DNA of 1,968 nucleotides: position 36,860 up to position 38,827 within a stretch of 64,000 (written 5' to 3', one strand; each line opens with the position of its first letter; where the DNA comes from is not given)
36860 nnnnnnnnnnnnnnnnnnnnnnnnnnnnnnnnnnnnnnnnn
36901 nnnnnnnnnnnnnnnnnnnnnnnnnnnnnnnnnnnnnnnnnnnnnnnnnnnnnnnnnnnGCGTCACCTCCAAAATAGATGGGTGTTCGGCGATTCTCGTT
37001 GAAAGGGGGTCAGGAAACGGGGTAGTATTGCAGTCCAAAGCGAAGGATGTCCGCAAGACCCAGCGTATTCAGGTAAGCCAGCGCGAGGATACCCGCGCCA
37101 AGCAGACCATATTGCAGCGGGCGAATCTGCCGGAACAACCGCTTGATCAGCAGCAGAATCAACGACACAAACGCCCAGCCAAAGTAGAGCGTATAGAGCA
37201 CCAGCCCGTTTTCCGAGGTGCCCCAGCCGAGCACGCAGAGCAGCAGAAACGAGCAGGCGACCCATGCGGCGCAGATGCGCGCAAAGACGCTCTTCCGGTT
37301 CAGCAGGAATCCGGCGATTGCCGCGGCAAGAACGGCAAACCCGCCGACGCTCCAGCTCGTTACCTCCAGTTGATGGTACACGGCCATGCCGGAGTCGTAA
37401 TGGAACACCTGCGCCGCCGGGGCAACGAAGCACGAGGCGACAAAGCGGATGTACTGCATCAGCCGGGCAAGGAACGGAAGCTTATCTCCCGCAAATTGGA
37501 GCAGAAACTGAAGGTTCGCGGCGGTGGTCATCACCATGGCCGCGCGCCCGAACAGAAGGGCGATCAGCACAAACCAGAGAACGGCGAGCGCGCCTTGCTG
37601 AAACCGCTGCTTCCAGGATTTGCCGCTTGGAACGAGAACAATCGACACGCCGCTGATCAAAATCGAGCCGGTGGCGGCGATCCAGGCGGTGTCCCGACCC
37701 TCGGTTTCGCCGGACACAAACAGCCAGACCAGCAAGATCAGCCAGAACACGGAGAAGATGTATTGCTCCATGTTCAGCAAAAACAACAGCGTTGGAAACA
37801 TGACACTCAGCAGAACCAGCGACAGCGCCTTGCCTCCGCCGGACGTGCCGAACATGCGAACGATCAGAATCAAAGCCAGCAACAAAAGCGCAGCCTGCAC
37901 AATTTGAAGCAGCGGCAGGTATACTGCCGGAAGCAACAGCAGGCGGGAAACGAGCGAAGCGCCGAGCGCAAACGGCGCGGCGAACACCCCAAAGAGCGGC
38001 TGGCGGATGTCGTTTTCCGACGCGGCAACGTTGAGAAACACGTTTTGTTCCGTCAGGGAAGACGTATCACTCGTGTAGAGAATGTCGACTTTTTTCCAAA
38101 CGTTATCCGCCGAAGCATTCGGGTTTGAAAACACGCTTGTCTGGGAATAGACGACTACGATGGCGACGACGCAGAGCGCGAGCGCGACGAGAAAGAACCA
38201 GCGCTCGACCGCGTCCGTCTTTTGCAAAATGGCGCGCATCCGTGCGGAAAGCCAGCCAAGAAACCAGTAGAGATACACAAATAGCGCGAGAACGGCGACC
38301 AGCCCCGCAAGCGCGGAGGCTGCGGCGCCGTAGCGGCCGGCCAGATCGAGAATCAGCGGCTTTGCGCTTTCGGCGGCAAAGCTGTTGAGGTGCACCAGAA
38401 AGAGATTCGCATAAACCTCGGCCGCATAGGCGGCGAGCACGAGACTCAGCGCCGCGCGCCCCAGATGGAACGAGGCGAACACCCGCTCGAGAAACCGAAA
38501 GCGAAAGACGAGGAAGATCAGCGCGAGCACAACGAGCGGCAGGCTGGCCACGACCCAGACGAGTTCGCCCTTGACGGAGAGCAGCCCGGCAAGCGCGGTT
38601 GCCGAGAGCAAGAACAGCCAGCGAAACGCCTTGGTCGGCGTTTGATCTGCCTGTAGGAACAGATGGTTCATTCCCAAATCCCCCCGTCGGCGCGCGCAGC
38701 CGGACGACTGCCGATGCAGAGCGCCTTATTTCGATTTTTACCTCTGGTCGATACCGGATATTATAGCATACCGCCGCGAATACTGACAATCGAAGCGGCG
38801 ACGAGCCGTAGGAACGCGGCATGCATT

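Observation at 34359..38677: Minus-strand operon: polytopic (GT-C-like?) membrane protein + DPPR-synthase-like UbiA + LRR lipoprotein, a possible polyprenyl-phosphoribose-dependent envelope glycosylation system in a Firmicute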

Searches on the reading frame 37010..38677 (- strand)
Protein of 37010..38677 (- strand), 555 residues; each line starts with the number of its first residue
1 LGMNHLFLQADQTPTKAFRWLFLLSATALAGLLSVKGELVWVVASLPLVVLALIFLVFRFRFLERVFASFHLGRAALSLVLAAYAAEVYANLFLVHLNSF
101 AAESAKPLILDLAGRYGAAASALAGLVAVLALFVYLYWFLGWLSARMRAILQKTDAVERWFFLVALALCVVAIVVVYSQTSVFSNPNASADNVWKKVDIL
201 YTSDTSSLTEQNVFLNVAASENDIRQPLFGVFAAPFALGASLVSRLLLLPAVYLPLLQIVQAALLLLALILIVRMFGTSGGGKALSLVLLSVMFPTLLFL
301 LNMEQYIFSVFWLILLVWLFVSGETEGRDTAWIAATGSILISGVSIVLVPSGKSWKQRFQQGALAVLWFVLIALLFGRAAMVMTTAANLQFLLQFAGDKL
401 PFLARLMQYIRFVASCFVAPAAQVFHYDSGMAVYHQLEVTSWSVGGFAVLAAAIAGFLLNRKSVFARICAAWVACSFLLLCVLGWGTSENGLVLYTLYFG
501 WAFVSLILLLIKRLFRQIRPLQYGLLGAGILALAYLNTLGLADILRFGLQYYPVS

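Call 3: search_protein_families(library=pfam, proteins=[window:37010-38677:-], max_evalue=0.1)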
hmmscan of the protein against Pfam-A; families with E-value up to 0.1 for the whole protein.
window:37010-38677:- (555 aa): 0 families

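Call 4: search_protein_families(library=ncbifam, proteins=[window:37010-38677:-], max_evalue=0.1)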
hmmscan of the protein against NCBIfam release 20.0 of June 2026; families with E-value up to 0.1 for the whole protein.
window:37010-38677:- (555 aa): 1 family
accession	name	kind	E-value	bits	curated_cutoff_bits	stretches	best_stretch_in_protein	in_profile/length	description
NF003926.0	PRK05443.3-4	equivalog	0.072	11.4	1391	1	131-216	419-503/675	RNA degradosome polyphosphate kinase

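Call 5: find_homologous_proteins(query=window:37010-38677:-)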
Query window:37010-38677:- (555 aa): 116 proteins with E <= 0.001 among 8000 candidates.
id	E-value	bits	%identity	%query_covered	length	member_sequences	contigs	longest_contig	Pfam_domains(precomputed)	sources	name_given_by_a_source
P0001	0.0e+0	1126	96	100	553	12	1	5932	-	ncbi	-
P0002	0.0e+0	1055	90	100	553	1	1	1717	-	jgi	jgi:hypothetical protein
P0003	0.0e+0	1034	88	100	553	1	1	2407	-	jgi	jgi:hypothetical protein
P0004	0.0e+0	1021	87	100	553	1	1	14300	-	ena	-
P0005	0.0e+0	1017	87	99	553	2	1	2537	-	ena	-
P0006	0.0e+0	1016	86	100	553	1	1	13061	-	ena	-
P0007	1.2e-279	947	79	100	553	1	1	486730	-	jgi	-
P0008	2.9e-278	942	80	100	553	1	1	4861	-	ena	-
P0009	2.6e-276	936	78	100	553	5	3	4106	-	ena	-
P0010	1.2e-271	920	77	100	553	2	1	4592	-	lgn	-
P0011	1.6e-268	910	94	83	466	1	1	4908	-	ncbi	-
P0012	1.3e-263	894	77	100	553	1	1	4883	PF19558.5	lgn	-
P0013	7.5e-263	891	76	100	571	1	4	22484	PF19558.5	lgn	-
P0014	1.1e-259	881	75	100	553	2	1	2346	-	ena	-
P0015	1.1e-250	851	72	99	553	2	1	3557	-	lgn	-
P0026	9.8e-191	653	57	99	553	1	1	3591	PF19558.5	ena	-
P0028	9.2e-190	650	57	99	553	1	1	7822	PF19558.5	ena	-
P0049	1.2e-107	379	42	97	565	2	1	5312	PF19558.5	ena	-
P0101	3.6e-52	196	36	69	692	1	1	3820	-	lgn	-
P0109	8.1e-43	165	35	65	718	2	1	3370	PF12710.14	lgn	-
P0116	1.9e-35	141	35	58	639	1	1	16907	-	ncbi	-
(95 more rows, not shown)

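Call 9: search_solved_structures(query=A1, max_evalue=10)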
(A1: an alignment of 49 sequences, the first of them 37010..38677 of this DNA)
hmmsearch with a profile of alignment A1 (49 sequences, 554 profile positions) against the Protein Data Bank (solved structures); distinct sequences matched with E-value up to 10: 1.
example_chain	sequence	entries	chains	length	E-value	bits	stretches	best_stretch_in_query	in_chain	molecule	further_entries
8qai_A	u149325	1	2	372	8.7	8.2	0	66-162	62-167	sc-CC-7-LI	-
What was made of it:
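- Tried and rejected: It returned only a designed coiled coil at E 8.7 (call 9).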

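Call 22: find_related_loci(query=A1, collection=genome_contigs, flank=8000)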
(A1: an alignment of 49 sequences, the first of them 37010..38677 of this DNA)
Query A1 (555 aa) in genome_contigs; peptide patterns used: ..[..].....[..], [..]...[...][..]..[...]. (x = any residue, [..] = any of these).
289 stretches matched a pattern; 246 encode a relative of the query (tblastn E <= 1e-3); the best 80 are kept; 79 distinct loci.
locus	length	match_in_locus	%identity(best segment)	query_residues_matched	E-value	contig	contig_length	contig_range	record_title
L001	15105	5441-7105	95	1-555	0e+0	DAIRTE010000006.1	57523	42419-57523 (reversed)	MAG TPA_asm: Clostridia bacterium isolate CTOTU7604 NODE_1103_length_57523_cov_8.635536, whole genome shotgun sequence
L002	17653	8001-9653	69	3-553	0e+0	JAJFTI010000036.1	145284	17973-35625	MAG: Eubacteriales bacterium isolate bin.182 k141_252556, whole genome shotgun sequence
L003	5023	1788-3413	62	13-554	0e+0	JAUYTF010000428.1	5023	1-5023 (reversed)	MAG: Eubacteriales bacterium isolate C8_concoct.bin.70 C8_k141_209288, whole genome shotgun sequence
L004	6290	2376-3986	55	17-553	0e+0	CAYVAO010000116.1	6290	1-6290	MAG TPA_asm: uncultured Christensenella sp. isolate SRP167436_co1_26 genome assembly, contig: NODE_20857_length_6290_cov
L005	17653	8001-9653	54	3-553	0e+0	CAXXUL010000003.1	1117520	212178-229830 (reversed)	MAG: Christensenellaceae bacterium isolate 01a02c0c-5802-4c47-8e2d-6646ecf7da28 genome assembly, contig: contig_3, whole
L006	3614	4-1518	61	50-554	0e+0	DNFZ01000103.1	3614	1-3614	MAG TPA_asm: Clostridiales bacterium isolate UBA8911 contig_624307, whole genome shotgun sequence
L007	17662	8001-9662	56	1-554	0e+0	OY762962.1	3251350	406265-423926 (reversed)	MAG: Christensenellaceae bacterium isolate 71fbd196-4d72-4d9d-b023-dc0a1f92e7b0 genome assembly, chromosome: 1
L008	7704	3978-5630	58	3-553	0e+0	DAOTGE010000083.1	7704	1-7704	MAG TPA_asm: Eubacteriales bacterium isolate AMR_MDS_3085 NODE_11393_length_7704_cov_8.859720, whole genome shotgun sequ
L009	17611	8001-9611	58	16-553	0e+0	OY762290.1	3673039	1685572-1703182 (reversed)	MAG: Christensenellaceae bacterium isolate 20c35e01-8a7f-49ef-9147-7de253b6e4f4 genome assembly, chromosome: 1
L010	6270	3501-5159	56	1-553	0e+0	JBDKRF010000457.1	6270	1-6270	MAG: Clostridiaceae bacterium isolate 5_bin.189 c_000002129563, whole genome shotgun sequence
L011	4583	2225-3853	58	11-553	1e-177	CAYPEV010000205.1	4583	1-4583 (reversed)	MAG TPA_asm: uncultured Christensenella sp. isolate binchicken_co269_233 genome assembly, contig: NODE_19976_length_4583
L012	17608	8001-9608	59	20-555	1e-160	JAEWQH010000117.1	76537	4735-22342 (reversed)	MAG: Bacillota bacterium isolate OH_SBrB_17 k127_873631, whole genome shotgun sequence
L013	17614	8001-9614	55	17-553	3e-157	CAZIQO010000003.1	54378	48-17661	MAG TPA_asm: uncultured Oscillospiraceae bacterium isolate binchicken_co108_142 genome assembly, contig: NODE_1032_lengt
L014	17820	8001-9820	94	1-555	2e-149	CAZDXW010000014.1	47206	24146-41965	MAG TPA_asm: uncultured Christensenella sp. isolate binchicken_co152_37 genome assembly, contig: NODE_875_length_47206_c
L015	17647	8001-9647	34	7-554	2e-94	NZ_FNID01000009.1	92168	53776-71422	Acetanaerobacterium elongatum strain CGMCC 1.5012, whole genome shotgun sequence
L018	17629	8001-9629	34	12-553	7e-91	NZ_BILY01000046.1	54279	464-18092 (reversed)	Paenibacillus glycanilyticus NBRC 16618 PGL01S_CON00046, whole genome shotgun sequence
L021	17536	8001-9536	38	22-554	3e-89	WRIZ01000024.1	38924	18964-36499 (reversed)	MAG: Oscillospiraceae bacterium isolate Nt197P3bin64 Ga0082212_10001149, whole genome shotgun sequence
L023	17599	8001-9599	40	15-553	7e-89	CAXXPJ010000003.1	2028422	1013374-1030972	MAG: Christensenellaceae bacterium isolate ebc0edfe-de01-4de5-b550-b82b2926f268 genome assembly, contig: contig_3, whole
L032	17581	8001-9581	38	22-554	8e-81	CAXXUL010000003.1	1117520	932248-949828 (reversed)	MAG: Christensenellaceae bacterium isolate 01a02c0c-5802-4c47-8e2d-6646ecf7da28 genome assembly, contig: contig_3, whole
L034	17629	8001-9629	37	10-554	5e-80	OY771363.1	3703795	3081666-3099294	MAG: Christensenellaceae bacterium isolate 38ba8450-c70d-4108-8ba4-09623ba0e347 genome assembly, chromosome: 1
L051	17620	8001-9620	35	9-555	2e-73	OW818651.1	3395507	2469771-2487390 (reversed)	metagenome genome assembly, chromosome: 1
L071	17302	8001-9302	35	119-554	9e-66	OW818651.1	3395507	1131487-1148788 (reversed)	metagenome genome assembly, chromosome: 1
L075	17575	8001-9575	32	19-552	3e-65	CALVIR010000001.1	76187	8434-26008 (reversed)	MAG: uncultured Bacilli bacterium isolate BRZ_HM__bin47 genome assembly, contig: BRZ_HM__NODE_398_length_76187_cov_9.964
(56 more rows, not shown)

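Call 26: predict_structure(alignment_id=A1)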
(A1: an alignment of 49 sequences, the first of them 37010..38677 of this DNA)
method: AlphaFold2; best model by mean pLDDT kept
length: 555 residues; sequences in the alignment: 49
mean_pLDDT: 93.0   pTM: 0.93
mean pLDDT of the five models: 93.0, 92.5, 92.4, 91.6, 91.3
residues with pLDDT >= 90: 444; 70-90: 96; 50-70: 12; < 50: 3
segments of 3 or more residues with pLDDT < 50: 1-3
pLDDT, mean of each block of 10 residues (from residue 1): 67 92 97 90 94 96 94 97 98 93 92 96 97 98 96 97 98 97 83 77 89 94 92 98 97 97 98 96 98 98 96 96 91 92 73 83 87 93 82 81 96 97 91 93 98 98 95 95 91 94 98 97 98 98 97 90
secondary structure, 60 per line:
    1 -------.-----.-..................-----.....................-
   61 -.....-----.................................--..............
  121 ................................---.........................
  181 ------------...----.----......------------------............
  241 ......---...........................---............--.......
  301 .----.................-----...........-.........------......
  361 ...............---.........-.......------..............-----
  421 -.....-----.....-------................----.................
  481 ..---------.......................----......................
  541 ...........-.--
elements in order: H16-33 H39-59 H62-66 H72-104 H107-152 H156-179 H205-210 H229-246 H250-276 H280-291 H294-301 H306-322 H328-338 H340-348 H355-375 H379-387 H389-395 H402-415 E422-426 E432-436 H444-459 H464-482 H492-514 H519-551
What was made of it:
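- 37010..38677 (-): Gene 1: polytopic membrane protein of about 15 TM helices (553 aa from the ATG at 38671). It belongs to an uncharacterised family distantly related to DUF6080 and is the putative GT-C-type pentofuranosyltransferase. Model pLDDT 93, pTM 0.93 (call 26).
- On CAZy GT136 (C. youngae ORF12 type): The protein ends with a TM helix and has no extra domain (call 26).
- The model has pLDDT 93 (call 26).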

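Call 30: fold_search(model_id=the predicted structure, library=pdb)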
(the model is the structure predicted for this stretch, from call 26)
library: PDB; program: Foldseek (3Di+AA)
matches with E <= 10: 178; with E <= 0.001: 0
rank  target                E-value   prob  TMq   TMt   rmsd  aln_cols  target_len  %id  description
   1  9s6t_A                4.8e-02  1.00  0.37  0.42   9.7       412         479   13  Ternary cryo-EM structure of chicken ALG12 with Dol25-PP-GlcNAc2Man7, Dol25-P-Man, and Fab (released 2026-03-18)
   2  8b6l_I                1.9e-01  0.93  0.33  0.28  13.7       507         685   11  Subtomogram average of the human Sec61-TRAP-OSTA-translocon (released 2022-12-07)
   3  8pn9_A                2.6e-01  0.90  0.34  0.29  13.2       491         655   11  Structure of human oligosaccharyltransferase OST-A complex bound to NGI-1 (released 2024-05-08)
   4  5ogl_A                2.9e-01  0.84  0.33  0.28  11.0       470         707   13  Structure of bacterial oligosaccharyltransferase PglB in complex with an acceptor peptide and an lipid-linked oligosac (released 2017-10-25)
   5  8k6n_E                2.9e-01  0.12  0.09  0.14  22.4       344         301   10  Structural complex of neuropeptide Y receptor 2 (released 2024-07-31)
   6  3wak                  3.4e-01  0.92  0.32  0.22  11.9       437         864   13  Crystal structure of the Archaeoglobus fulgidus oligosaccharyltransferase (O29867_ARCFU) in the apo form (released 2013-10-30)
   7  6omm_R                4.8e-01  0.13  0.11  0.18  19.7       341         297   13  Cryo-EM structure of formyl peptide receptor 2/lipoxin A4 receptor in complex with Gi (released 2020-02-26)
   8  9kft_R                4.8e-01  0.12  0.11  0.17  19.9       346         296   14  Cryo-EM structure of the fMLFC-FPR1-Gi complex (released 2025-11-12)
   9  8zrt_R                6.7e-01  0.12  0.13  0.20  18.4       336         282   11  Cryo-EM structure focused on the receptor of the ET-1 bound ETBR-DNGI complex (released 2024-10-02)
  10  9iyb_A                6.9e-01  0.11  0.10  0.16  20.1       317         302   13  Cryo-EM Structure of the Prostaglandin D2 Receptor 2-PGD2 Coupled to G Protein (released 2024-12-04)
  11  7nmq                  6.9e-01  0.10  0.13  0.17  21.7       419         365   12  Bacillus cereus HblL1 toxin component (released 2021-04-07)
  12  6lw5_A                8.2e-01  0.08  0.12  0.14  23.7       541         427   12  Crystal structure of the human formyl peptide receptor 2 in complex with WKYMVm (released 2020-03-25)
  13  9bkk_R                9.2e-01  0.07  0.10  0.16  19.8       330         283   11  Cholecystokinin 1 receptor (CCK1R) sterol 7M mutant, Gq chimera (mGsqi) complex (released 2024-05-22)
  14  7mbx_R                9.6e-01  0.07  0.09  0.14  22.6       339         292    8  Human Cholecystokinin 1 receptor (CCK1R) Gs complex (released 2021-05-26)
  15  9dm5                  1.0e+00  0.69  0.33  0.45  12.0       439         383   17  Product-Bound mannosyltransferase PimE (released 2025-06-25)
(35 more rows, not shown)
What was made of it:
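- All PDB hits with TM above 0.25 are GT-C superfamily enzymes, apart from the structurally related PIG-U (call 30). Foldseek E-values are at best 0.048 and TM-scores stay below 0.5 (call 30). The Foldseek hits are statistically weak (call 30).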

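Call 34: search_protein_families(library=pfam, alignment_id=A1, max_evalue=1)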
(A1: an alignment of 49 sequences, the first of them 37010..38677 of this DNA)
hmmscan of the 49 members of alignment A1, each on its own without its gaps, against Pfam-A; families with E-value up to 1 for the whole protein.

A. member 1, window:37010-38677:- (555 aa): 0 families

B. families by the number of members that match (of 49 scanned): 16 families
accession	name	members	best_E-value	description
PF19558.4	DUF6080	14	1.3e-10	Family of unknown function (DUF6080)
PF12710.13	HAD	1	2.6e-13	haloacid dehalogenase-like hydrolase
PF04846.18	Herpes_pp38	1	0.0043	Herpesvirus pp38 phosphoprotein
PF09879.14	DUF2106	1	0.016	Predicted membrane protein (DUF2106)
PF20990.2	DUF2207_C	1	0.025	Predicted membrane protein (DUF2207) C-terminal domain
PF06596.16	PsbX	1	0.026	Photosystem II reaction centre X protein (PsbX)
PF05269.17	Phage_CII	1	0.029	Bacteriophage CII protein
PF13150.11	TraL_transposon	1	0.066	Conjugative transposon protein TraL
PF13965.12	SID-1_RNA_chan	1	0.14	dsRNA-gated channel SID-1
PF12704.14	MacB_PCD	1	0.17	MacB-like periplasmic core domain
PF22603.2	RAE1_2_domI_C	1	0.21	RAE1/2 domain I, C-terminal region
PF06961.18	DUF1294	1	0.22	Protein of unknown function (DUF1294)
PF00221.24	Lyase_aromatic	1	0.25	Aromatic amino acid lyase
PF07847.18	PCO_ADO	1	0.33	PCO_ADO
PF11240.13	DUF3042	1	0.48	Protein of unknown function (DUF3042)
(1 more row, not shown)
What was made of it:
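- On Pfam DUF6080 (PF19558): 14 of 49 relatives match, with best E 1.3e-10 (call 34).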

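Call 36: search_protein_families(library=pfam, proteins=[P0109], max_evalue=0.01)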
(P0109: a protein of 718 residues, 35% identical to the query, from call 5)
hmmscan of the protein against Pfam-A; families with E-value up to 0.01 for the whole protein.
P0109 (718 aa): 1 family
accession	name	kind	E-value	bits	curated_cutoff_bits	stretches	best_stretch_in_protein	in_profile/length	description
PF12710.13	HAD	-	2.6e-13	51.2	27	1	4-167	2-188/189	haloacid dehalogenase-like hydrolase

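Call 44: search_dna_similar(query=window:37010-38677:-, collection=phages, mode=protein, max_evalue=0.001, max_rows=20)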
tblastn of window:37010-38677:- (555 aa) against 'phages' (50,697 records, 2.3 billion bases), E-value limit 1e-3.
No match.

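Call 66: search_protein_representatives(alignment_id=A1)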
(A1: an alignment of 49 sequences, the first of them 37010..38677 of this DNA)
Query: 49 sequences, 554 profile positions. Proteins with E-value up to 0.001 (for the whole library): 954; up to 1e-10: 857; up to 1e-30: 704. The best 150 are listed.
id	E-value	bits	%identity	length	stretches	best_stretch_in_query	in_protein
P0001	5.7e-197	672.4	-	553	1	17-553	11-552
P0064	3.2e-176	603.9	-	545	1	9-553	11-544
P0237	1.6e-175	601.6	-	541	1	22-553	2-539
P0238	2.3e-174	597.8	-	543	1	19-553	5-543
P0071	9.1e-174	595.8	-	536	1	20-553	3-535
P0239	1.3e-171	588.7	-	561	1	16-553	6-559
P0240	2.4e-170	584.5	-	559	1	11-553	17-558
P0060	2.8e-170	584.3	-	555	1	10-553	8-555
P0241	1.2e-169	582.2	-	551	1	17-553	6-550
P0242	3.0e-168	577.6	-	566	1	13-553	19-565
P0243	5.4e-167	573.4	-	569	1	19-553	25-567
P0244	1.0e-166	572.5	-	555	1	16-553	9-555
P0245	1.3e-166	572.2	-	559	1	20-553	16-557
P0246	7.7e-166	569.6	-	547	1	18-553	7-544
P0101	8.9e-166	569.4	-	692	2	12-553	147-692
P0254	1.4e-161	555.5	-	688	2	12-553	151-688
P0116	8.7e-156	536.4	-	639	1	9-553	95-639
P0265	4.2e-155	534.2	-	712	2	15-553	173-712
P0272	1.1e-152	526.3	-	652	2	14-553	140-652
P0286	9.5e-147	506.6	-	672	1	16-553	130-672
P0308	2.0e-143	495.7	-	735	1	21-551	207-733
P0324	1.7e-141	489.3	-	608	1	13-553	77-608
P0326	3.8e-141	488.1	-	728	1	18-552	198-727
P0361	5.2e-137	474.5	-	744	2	13-553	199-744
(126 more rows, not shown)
